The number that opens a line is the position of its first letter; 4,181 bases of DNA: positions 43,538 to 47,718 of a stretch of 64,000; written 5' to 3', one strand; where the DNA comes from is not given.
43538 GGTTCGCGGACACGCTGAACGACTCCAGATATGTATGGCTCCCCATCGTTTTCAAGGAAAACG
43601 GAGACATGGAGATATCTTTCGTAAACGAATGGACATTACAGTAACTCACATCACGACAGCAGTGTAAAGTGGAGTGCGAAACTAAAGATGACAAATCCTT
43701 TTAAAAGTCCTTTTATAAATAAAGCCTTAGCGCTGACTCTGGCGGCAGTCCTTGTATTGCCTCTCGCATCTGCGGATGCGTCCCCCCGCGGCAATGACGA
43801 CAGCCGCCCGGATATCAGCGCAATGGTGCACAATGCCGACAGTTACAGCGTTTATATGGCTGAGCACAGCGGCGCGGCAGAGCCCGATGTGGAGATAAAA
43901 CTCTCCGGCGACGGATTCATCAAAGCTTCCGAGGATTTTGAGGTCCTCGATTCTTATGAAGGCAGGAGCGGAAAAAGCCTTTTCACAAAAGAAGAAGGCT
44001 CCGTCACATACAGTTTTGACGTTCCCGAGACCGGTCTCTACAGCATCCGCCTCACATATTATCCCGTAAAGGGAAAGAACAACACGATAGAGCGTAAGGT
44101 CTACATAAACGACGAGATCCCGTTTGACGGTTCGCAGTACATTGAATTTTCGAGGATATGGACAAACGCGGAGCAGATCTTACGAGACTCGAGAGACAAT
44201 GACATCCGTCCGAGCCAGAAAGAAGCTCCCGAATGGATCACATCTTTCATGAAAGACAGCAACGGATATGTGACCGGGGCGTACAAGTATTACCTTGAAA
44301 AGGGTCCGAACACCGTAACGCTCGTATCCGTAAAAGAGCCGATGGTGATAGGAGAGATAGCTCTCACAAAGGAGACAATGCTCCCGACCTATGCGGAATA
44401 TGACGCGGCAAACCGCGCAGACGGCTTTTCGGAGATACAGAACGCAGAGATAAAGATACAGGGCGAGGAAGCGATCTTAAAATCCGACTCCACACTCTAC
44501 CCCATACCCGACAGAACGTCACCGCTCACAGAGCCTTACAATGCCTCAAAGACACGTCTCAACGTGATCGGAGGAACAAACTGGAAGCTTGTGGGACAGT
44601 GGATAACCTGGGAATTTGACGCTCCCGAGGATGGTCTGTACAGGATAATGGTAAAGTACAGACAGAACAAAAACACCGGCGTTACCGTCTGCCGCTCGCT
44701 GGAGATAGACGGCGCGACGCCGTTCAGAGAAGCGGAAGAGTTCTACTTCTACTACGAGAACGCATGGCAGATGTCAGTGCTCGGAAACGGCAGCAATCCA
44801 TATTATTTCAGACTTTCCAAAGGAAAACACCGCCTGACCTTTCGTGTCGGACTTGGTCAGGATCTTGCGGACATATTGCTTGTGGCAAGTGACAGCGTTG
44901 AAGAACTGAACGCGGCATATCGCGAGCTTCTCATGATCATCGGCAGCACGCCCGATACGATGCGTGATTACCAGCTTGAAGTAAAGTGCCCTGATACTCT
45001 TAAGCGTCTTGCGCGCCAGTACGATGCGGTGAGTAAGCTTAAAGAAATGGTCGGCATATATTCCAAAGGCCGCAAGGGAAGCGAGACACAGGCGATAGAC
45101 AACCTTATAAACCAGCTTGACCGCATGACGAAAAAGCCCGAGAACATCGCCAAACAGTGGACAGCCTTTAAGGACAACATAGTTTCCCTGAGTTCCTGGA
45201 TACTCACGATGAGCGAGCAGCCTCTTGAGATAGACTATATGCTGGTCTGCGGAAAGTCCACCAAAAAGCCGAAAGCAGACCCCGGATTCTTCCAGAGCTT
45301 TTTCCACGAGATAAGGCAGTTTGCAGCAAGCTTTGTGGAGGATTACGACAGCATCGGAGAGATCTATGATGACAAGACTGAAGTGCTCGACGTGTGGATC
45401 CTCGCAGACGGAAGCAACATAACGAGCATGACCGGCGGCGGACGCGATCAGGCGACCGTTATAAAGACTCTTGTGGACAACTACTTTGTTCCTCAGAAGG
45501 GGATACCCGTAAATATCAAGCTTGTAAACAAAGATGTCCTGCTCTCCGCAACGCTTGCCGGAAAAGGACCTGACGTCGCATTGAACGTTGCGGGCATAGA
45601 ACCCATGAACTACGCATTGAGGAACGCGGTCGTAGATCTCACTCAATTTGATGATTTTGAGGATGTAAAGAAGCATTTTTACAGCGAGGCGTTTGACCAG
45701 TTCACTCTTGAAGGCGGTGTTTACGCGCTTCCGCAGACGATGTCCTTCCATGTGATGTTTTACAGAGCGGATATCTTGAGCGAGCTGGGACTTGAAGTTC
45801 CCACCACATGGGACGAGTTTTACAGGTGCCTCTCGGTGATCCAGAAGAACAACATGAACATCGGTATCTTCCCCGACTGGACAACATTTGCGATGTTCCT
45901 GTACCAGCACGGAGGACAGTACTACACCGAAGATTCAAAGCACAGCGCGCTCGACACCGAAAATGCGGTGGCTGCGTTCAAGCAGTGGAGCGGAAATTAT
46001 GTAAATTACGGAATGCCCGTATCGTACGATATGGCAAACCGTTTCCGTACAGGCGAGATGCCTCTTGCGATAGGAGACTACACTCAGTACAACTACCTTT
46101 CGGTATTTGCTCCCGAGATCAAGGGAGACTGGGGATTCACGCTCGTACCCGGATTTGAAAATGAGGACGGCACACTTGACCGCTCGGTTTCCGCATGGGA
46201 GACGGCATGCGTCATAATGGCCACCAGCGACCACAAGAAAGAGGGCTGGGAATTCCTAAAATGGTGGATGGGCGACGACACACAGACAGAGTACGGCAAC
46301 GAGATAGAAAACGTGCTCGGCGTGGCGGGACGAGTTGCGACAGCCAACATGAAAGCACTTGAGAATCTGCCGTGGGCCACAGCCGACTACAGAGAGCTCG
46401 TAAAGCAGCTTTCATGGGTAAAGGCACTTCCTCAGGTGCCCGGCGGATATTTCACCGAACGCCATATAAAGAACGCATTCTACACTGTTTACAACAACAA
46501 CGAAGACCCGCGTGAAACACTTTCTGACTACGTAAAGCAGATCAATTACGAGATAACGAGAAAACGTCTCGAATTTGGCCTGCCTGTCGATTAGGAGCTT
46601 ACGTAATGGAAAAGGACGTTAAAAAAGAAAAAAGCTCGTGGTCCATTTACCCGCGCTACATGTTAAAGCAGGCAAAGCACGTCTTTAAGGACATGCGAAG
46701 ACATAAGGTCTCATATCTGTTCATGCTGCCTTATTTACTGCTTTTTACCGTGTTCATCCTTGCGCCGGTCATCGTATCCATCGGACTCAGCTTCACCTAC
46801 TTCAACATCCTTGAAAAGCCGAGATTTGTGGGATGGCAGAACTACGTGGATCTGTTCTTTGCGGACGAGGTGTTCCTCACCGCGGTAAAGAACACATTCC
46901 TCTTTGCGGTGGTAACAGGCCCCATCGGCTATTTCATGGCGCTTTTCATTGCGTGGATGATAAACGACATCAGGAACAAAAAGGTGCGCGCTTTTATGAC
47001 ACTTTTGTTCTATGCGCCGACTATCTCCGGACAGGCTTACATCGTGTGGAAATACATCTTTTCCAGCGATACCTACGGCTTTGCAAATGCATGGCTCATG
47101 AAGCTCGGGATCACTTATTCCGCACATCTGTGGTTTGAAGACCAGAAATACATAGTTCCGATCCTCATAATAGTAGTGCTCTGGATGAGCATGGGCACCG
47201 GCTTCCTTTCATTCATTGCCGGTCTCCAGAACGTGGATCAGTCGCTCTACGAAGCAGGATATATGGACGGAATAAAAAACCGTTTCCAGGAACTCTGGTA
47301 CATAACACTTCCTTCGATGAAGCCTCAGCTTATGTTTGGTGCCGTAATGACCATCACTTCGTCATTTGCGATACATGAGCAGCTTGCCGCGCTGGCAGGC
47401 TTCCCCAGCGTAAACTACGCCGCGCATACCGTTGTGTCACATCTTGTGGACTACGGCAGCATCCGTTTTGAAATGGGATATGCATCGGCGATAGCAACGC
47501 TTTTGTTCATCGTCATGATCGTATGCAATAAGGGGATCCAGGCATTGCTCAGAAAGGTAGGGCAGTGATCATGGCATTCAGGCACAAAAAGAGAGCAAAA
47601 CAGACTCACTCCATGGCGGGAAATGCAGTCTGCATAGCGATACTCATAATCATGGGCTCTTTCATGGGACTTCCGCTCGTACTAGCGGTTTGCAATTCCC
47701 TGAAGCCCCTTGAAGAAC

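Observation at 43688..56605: Composite glycan-import locus: two ATPase-less CUT1 systems separated by a conserved-looking NHL/TPR - YIP1 - large DUF triad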

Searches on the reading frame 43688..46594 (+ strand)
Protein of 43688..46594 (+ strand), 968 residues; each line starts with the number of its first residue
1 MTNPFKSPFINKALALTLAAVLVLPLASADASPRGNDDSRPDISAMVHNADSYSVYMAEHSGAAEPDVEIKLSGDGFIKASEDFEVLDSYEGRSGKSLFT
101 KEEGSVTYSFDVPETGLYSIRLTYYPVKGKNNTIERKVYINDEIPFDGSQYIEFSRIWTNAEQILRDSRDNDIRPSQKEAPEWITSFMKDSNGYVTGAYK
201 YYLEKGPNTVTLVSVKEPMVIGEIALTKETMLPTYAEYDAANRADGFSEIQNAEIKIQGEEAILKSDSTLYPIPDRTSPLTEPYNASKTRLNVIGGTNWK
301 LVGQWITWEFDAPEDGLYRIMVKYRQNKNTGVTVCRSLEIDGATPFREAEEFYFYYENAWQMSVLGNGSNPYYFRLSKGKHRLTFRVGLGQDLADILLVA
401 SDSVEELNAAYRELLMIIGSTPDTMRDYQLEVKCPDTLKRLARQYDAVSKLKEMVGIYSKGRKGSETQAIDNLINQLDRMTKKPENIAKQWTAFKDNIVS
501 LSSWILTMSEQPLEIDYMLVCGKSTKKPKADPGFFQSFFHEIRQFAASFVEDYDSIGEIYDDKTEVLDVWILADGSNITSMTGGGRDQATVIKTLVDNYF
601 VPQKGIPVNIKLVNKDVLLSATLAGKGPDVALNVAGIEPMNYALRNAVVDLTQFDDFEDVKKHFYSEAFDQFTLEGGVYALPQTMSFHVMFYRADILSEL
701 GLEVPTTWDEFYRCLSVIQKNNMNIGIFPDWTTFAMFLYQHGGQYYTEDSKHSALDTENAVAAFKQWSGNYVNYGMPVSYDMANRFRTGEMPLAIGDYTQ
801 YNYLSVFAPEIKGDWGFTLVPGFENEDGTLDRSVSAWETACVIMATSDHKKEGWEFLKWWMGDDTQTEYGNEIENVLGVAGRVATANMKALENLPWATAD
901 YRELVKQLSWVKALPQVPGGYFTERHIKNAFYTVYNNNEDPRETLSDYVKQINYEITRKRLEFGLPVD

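Call 3: search_protein_families(library=pfam, proteins=[window:43688-46594:+], max_evalue=0.01)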
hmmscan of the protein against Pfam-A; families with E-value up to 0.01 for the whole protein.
window:43688-46594:+ (968 aa): 3 families
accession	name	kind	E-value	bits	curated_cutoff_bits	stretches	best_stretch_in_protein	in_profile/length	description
PF01547.30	SBP_bac_1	-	4e-24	86.6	26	1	604-866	22-306/307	Bacterial extracellular solute-binding protein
PF13416.11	SBP_bac_8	-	6.9e-23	82.3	27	1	619-873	29-256/279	Bacterial extracellular solute-binding protein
PF25275.1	Golvesin_C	-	8.5e-05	23.1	31.6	0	304-330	41-67/132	Golvesin C-terminal domain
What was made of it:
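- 43688..46594 (+): Giant membrane-anchored SBP (968 aa): N-terminal hydrophobic helix, two duplicated CBM-like beta-sandwiches, helical bundle, MalE-type SBP domain. Pfam SBP_bac_1/8 over residues 604-873 (call 3).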

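Call 31: search_protein_families(library=ncbifam, proteins=[window:43688-46594:+], max_evalue=0.001)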
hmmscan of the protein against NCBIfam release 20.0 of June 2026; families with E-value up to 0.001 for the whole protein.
window:43688-46594:+ (968 aa): 3 families
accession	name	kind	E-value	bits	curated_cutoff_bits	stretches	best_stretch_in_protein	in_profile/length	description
TIGR03850.1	bind_CPR_0540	equivalog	8.3e-08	31.3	299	1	675-745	148-222/437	carbohydrate ABC transporter substrate-binding protein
NF053763.1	ABCarbgalBndGanS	equivalog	9.6e-07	27.9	700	1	624-733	88-190/420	galactooligosaccharide ABC transporter substrate-binding protein GanS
TIGR03851.1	chitin_NgcE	equivalog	0.00043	19.3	399.65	1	648-724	122-199/450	N-acetylglucosamine/diacetylchitobiose ABC transporter substrate-binding protein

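Call 36: find_homologous_proteins(query=window:43688-46591:+, max_evalue=1e-20)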
Query window:43688-46591:+ (968 aa): 437 proteins with E <= 1e-20 among 8000 candidates; the best 120 are listed.
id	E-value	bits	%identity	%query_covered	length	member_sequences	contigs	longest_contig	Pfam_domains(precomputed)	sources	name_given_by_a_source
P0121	0.0e+0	2241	100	100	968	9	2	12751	PF13416.12,PF01547.31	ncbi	-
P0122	0.0e+0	1914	84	100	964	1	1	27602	PF13416.12,PF25275.2,PF01547.31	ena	-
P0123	0.0e+0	1896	83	100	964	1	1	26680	PF13416.12,PF25275.2,PF01547.31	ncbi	-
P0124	0.0e+0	1878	83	100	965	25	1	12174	PF13416.12,PF25275.2,PF01547.31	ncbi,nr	ncbi:MAG: extracellular solute-binding protein [Lachnospiraceae bacterium]|nr:extracellular solute-b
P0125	0.0e+0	1878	83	100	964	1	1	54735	PF13416.12,PF01547.31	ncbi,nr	ncbi:MAG: extracellular solute-binding protein [Lachnospiraceae bacterium]|nr:extracellular solute-b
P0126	0.0e+0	1871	82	100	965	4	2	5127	PF13416.12,PF01547.31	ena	-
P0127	0.0e+0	1871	83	100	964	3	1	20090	PF13416.12,PF25275.2,PF01547.31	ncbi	-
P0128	0.0e+0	1869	83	100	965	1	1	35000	PF13416.12,PF01547.31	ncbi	-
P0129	0.0e+0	1868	83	100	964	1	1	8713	PF13416.12,PF01547.31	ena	-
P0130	0.0e+0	1866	83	100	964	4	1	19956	PF25275.2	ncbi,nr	ncbi:MAG: extracellular solute-binding protein [Lachnospiraceae bacterium]|nr:extracellular solute-b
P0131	0.0e+0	1865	82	100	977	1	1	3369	PF13416.12,PF01547.31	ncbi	-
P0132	0.0e+0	1825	80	100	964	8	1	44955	PF13416.12,PF25275.2,PF01547.31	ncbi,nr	ncbi:MAG: extracellular solute-binding protein [Lachnospiraceae bacterium]|nr:extracellular solute-b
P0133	0.0e+0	1779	78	99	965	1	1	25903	PF13416.12,PF01547.31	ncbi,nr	ncbi:MAG: extracellular solute-binding protein [Lachnospiraceae bacterium]|nr:extracellular solute-b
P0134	0.0e+0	1775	78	98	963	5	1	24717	PF13416.12,PF01547.31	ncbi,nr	ncbi:MAG: extracellular solute-binding protein [Lachnospiraceae bacterium]|nr:extracellular solute-b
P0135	0.0e+0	1746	76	100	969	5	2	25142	PF13416.12,PF01547.31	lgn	-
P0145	0.0e+0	1404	62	99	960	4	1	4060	PF13416.12,PF16990.12,PF01547.31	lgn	-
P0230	0.0e+0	1279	60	95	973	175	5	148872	PF13416.12,PF16990.12,PF01547.31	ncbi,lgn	-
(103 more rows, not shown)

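Call 51: predict_structure(alignment_id=A2)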
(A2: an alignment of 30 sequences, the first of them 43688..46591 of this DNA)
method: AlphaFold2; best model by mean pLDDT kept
length: 968 residues; sequences in the alignment: 30
mean_pLDDT: 75.5   pTM: 0.71
mean pLDDT of the five models: 75.5, 74.7, 72.0, 66.3, 63.5
residues with pLDDT >= 90: 257; 70-90: 424; 50-70: 165; < 50: 122
segments of 3 or more residues with pLDDT < 50: 1-7, 16-40, 289-297, 549-556, 577-585, 638-644, 721-726, 779-818, 878-883
pLDDT, mean of each block of 10 residues (from residue 1): 38 48 35 32 57 89 91 93 91 90 93 94 89 87 89 86 67 71 89 87 96 91 94 95 95 87 73 61 56 50 88 95 73 81 92 81 88 95 90 88 82 64 71 87 93 86 69 90 84 75 77 85 88 78 62 46 76 56 48 74 83 71 75 64 64 92 85 80 67 59 76 66 51 83 84 89 88 60 31 33 30 45 83 78 89 93 74 49 66 71 77 70 83 85 92 88 74
secondary structure, 60 per line:
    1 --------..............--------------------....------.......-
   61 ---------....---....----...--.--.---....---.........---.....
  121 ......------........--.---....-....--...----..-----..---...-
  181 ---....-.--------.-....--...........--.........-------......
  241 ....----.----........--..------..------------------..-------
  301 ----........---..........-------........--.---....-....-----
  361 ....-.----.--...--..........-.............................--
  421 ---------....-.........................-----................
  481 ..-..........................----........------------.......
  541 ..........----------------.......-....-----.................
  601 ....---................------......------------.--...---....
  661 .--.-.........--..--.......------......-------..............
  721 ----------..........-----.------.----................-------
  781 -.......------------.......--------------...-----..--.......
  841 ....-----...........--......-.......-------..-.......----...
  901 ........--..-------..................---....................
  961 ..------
elements in order (helices of 4 or more, strands of 3 or more residues): H9-22 H43-46 H53-59 E70-73 E77-80 E85-87 E97-100 E104-112 E116-126 E133-140 H147-150 E152-155 E158-160 E177-179 E184-187 E200-203 E206-216 E219-227 H235-244 E254-258 E305-312 E316-325 E333-340 H347-350 E352-355 E361-364 E374-376 E379-388 H390-418 H430-433 H435-459 H465-482 H484-509 E514-521 H534-550 E567-573 H575-578 H584-604 E608-614 H615-623 E630-635 H657-661 H666-672 E681-687 H694-699 H708-720 H731-740 H758-773 H782-788 H801-807 E822-824 E834-844 H850-860 H863-868 H870-876 H888-893 H898-908 H920-937 H941-962
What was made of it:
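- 43688..46594 (+): AF2 model pLDDT 75.5 (call 51).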

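Call 54: fold_search(model_id=the predicted structure, library=pdb)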
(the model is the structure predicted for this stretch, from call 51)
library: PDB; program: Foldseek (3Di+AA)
matches with E <= 10: 1508; with E <= 0.001: 846
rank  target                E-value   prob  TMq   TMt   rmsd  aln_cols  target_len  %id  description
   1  5ci5_A                5.8e-15  1.00  0.33  0.74   4.6       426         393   20  Crystal Structure of an ABC transporter Solute Binding Protein from Thermotoga Lettingae TMO (Tlet_1705, TARGET EFI-51 (released 2015-07-22)
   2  5ci5_B                5.8e-14  1.00  0.32  0.73   4.9       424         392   19  Crystal Structure of an ABC transporter Solute Binding Protein from Thermotoga Lettingae TMO (Tlet_1705, TARGET EFI-51 (released 2015-07-22)
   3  5v6y_B                9.6e-14  1.00  0.31  0.51   5.2       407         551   18  Crystal structure of the human CLR:RAMP1 extracellular domain heterodimer with bound high-affinity and altered selecti (released 2018-01-31)
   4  8dei_A                1.3e-13  1.00  0.31  0.60   5.6       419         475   18  Structure of the Cac1 KER domain (released 2023-07-05)
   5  7x0i_B                1.4e-13  1.00  0.31  0.67   5.4       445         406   20  Crystal structure of sugar binding protein CbpB from Clostridium thermocellum (released 2022-09-14)
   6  9o9s_A                1.4e-13  1.00  0.30  0.60  16.4       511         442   16  Structure of human MPC matrix-open (released 2025-07-30)
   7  7x0j_B                1.4e-13  1.00  0.30  0.65   5.6       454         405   19  Crystal structure of sugar binding protein CbpB complexed wtih cellobiose from Clostridium thermocellum (released 2022-09-14)
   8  5ysd_A                1.6e-13  1.00  0.31  0.70   5.2       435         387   20  Crystal structure of beta-1,2-glucooligosaccharide binding protein in complex with sophorotriose (released 2018-05-02)
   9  9xfu_A                2.4e-13  1.00  0.31  0.68   6.0       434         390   18  Cycloisomaltooligosaccharide binding protein in complex with isomaltoheptaose (released 2026-03-25)
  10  9xf5_A                2.6e-13  1.00  0.32  0.72   5.3       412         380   17  Cycloisomaltooligosaccharide binding protein in complex with cycloisomaltooctaose (released 2026-03-25)
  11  8dei_B                3.0e-13  1.00  0.32  0.60   5.7       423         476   17  Structure of the Cac1 KER domain (released 2023-07-05)
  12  9o9t_A                3.4e-13  1.00  0.31  0.63  16.7       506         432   15  Structure of human MPC IMS-open (released 2025-07-30)
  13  6k7e                  4.4e-13  1.00  0.33  0.60   4.8       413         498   18  Crystal structure of MBPapo-Tim21 fusion protein with a 17-residue helical linker (released 2019-09-18)
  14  7xmn_A                4.6e-13  1.00  0.32  0.75   4.6       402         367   18  Structure of SARS-CoV-2 ORF8 (released 2023-05-31)
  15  8t2i_M                4.6e-13  1.00  0.31  0.73   5.2       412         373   18  Negative stain EM assembly of MYC, JAZ, and NINJA complex (released 2023-06-28)
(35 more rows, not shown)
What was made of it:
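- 43688..46594 (+): Foldseek matches oligosaccharide SBPs (call 54).
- On CUT1-type (type I) carbohydrate ABC importer: The SBP968 model matches oligosaccharide SBPs with TM-score up to about 0.75 when normalised by target length (call 54).
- The SBP domain resembles oligosaccharide-uptake SBPs (call 54).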

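Call 79: search_protein_families(library=pfam, proteins=[P0145, P0230], max_evalue=1)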
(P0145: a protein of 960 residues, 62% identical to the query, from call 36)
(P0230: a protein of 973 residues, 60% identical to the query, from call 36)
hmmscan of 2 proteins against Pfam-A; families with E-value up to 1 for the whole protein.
P0145 (960 aa): 6 families
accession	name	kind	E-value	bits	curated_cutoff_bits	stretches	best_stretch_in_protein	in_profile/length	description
PF01547.30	SBP_bac_1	-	2.2e-23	84.2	26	1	594-857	21-306/307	Bacterial extracellular solute-binding protein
PF13416.11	SBP_bac_8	-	9.2e-22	78.6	27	1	610-862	29-254/279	Bacterial extracellular solute-binding protein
PF16990.11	CBM_35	-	4.7e-06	27.3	28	2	287-318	25-57/121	Carbohydrate binding module (family 35)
PF16403.11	Bact_surface_Ig-like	-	0.0014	19.1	27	1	68-131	8-69/71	Bacterial surface protein, Ig-like domain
PF25275.1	Golvesin_C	-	0.003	18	31.6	1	293-323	37-67/132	Golvesin C-terminal domain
PF07523.18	Big_3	-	0.1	13.3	21.2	1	93-122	33-62/68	Bacterial Ig-like domain (group 3)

P0230 (973 aa): 9 families
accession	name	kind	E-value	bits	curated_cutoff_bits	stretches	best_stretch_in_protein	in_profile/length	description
PF01547.30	SBP_bac_1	-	1.2e-25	91.6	26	1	597-871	10-306/307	Bacterial extracellular solute-binding protein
PF13416.11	SBP_bac_8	-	3.8e-20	73.3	27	1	623-873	28-251/279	Bacterial extracellular solute-binding protein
PF16990.11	CBM_35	-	2.2e-05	25.2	28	1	81-138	8-65/121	Carbohydrate binding module (family 35)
PF25275.1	Golvesin_C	-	0.00011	22.7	31.6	1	310-336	40-66/132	Golvesin C-terminal domain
PF25490.1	DUF7910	-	0.012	16.1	35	1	848-942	30-124/140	Domain of unknown function (DUF7910)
PF23993.1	DUF7311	-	0.11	13.5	27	1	12-90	5-82/150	Domain of unknown function (DUF7311)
PF09394.16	Inhibitor_I42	-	0.11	13.2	27.2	0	99-135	42-79/91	Chagasin family peptidase inhibitor I42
PF16832.10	EKLF_TAD1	-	0.11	12.9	25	1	860-871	5-16/27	Erythroid krueppel-like transcription factor, transactivation 1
PF23841.1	Phage_tail_terminator_2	-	0.17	12.3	27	0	832-870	58-98/161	Phage tail termination protein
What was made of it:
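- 43688..46594 (+): Homologues give sub-threshold CBM35/Golvesin_C hits (calls 36, 79).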

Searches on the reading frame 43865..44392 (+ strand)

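Call 79: search_protein_families(library=pfam, proteins=[window:43865-44392:+], max_evalue=1)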
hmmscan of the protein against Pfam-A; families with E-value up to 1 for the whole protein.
window:43865-44392:+ (176 aa): 3 families
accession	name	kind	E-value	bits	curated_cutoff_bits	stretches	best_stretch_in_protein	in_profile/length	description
PF25275.1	Golvesin_C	-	0.026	15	31.6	1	41-79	37-75/132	Golvesin C-terminal domain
PF17829.7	GH115_C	-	0.13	12.5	24.1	1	63-176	58-167/172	Glycosyl hydrolase family 115 C-terminal domain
PF07523.18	Big_3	-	0.14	12.9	21.2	1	27-70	19-62/68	Bacterial Ig-like domain (group 3)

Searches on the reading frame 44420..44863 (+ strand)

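Call 79: search_protein_families(library=pfam, proteins=[window:44420-44863:+], max_evalue=1)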
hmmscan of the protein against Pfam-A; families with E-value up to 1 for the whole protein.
window:44420-44863:+ (148 aa): 1 family
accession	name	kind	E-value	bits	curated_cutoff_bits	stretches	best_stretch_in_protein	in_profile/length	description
PF25275.1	Golvesin_C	-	0.008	16.7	31.6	1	60-86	41-67/132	Golvesin C-terminal domain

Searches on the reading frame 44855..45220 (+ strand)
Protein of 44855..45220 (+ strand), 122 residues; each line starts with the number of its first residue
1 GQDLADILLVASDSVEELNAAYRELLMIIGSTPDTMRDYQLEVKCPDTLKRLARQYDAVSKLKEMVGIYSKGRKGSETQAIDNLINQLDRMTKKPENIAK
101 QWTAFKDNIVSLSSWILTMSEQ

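Call 79: search_protein_families(library=pfam, proteins=[window:44855-45220:+], max_evalue=1)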
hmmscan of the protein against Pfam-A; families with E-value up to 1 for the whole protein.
window:44855-45220:+ (122 aa): 3 families
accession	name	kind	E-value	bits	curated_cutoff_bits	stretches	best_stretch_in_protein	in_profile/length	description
PF25034.1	Spectrin_SYNE1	-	0.059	13.4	35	1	48-117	48-116/188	Nesprin-1, spectrin repeats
PF03127.19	GAT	-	0.067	13.9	31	1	59-99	4-44/77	GAT domain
PF03961.19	FapA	-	0.11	12.5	31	1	28-119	134-229/272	Flagellar Assembly Protein A beta solenoid domain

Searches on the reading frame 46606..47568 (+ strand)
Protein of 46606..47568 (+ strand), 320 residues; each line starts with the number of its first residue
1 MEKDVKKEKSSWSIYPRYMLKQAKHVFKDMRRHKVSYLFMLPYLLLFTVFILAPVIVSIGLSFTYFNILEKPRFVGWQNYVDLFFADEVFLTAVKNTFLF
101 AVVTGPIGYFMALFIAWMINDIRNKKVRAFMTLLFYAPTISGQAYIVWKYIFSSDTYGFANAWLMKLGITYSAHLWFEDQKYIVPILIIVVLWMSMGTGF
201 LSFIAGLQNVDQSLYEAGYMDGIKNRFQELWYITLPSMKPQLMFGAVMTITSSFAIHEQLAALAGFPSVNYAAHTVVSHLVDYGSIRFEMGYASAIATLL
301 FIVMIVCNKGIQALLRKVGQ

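Call 3: search_protein_families(library=pfam, proteins=[window:46606-47568:+], max_evalue=0.01)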
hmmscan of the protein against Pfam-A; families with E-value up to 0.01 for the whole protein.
window:46606-47568:+ (320 aa): 1 family
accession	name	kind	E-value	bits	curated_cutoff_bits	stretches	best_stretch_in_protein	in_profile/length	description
PF00528.27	BPD_transp_1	-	1.1e-10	42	26.4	1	108-315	1-178/184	Binding-protein-dependent transport system inner membrane component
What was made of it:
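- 46606..47568 (+): ABC permease A (MalF/UgpA-like TMD) with EAA loop. Pfam BPD_transp_1 42 bits (call 3).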

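Call 31: search_protein_families(library=ncbifam, proteins=[window:46606-47568:+], max_evalue=0.001)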
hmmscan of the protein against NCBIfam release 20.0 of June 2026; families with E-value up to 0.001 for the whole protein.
window:46606-47568:+ (320 aa): 5 families
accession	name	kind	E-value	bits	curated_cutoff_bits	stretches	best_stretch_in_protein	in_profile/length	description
NF040931.1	ABC_arch_GlcT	equivalog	6.7e-19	68.6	360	1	45-306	6-262/278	glucose ABC transporter permease GlcT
NF007852.0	PRK10561.1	equivalog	1.7e-14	54.4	335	1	30-306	8-279/295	sn-glycerol-3-phosphate ABC transporter permease UgpA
NF008232.0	PRK10999.1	equivalog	2.3e-07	29.9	392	1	75-303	265-503/520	maltose ABC transporter permease MalF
TIGR02140.1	permease_CysW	equivalog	5.5e-05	22.8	329.1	0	63-306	19-247/261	sulfate ABC transporter permease subunit CysW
TIGR00969.1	3a0106s02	subfamily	0.00026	20.5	240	1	67-306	37-261/272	sulfate ABC transporter permease subunit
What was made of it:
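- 46606..47568 (+): NCBIfam GlcT/UgpA-like (call 31).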
